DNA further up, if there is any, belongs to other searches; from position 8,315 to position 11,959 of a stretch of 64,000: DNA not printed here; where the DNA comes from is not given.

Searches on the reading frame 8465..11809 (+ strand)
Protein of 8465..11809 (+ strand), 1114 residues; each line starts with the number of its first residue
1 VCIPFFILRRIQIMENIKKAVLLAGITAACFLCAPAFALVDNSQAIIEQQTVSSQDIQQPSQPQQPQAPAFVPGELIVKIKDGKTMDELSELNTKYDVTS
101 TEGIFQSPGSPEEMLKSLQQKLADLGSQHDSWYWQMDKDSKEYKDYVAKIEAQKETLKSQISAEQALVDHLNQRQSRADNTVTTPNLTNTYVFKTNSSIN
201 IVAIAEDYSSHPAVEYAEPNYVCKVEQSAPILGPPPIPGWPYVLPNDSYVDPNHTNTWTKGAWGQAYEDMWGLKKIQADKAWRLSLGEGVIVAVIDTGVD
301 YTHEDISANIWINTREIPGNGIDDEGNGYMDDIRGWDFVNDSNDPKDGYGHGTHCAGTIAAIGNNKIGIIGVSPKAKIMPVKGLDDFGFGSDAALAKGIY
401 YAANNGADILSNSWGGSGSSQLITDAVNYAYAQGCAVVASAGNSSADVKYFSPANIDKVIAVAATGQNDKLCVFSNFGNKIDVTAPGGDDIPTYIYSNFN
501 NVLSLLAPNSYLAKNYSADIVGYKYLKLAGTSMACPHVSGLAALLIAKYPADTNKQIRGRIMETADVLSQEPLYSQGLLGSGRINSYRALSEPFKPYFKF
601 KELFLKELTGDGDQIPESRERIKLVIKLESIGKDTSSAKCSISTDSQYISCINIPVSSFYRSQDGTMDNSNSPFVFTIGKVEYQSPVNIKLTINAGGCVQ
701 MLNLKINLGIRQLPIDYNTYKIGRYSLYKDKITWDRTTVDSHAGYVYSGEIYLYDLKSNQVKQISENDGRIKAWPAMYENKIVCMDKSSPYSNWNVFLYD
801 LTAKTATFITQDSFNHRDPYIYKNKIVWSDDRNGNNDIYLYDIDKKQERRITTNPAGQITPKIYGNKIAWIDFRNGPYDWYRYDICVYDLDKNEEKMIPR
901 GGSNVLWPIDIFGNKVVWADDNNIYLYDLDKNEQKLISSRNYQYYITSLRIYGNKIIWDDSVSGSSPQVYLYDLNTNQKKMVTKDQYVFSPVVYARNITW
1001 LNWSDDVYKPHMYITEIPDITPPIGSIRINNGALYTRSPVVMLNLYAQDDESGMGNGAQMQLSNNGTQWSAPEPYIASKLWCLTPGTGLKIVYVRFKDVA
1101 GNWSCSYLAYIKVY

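Call 10: search_protein_families(library=pfam, proteins=[window:8465-11809:+], max_evalue=0.01)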
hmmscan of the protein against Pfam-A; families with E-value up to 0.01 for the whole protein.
window:8465-11809:+ (1114 aa): 3 families
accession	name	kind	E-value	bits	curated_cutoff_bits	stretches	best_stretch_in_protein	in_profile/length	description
PF00082.27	Peptidase_S8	-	7.3e-63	213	21.8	1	287-577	1-286/288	Subtilase family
PF22148.1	Fervidolysin_NPro-like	-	1.6e-06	28.8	21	0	187-220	48-81/81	Fervidolysin N-terminal prodomain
PF13415.12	Kelch_3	-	0.0057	17.3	22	0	747-766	16-35/48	Galactose oxidase, central domain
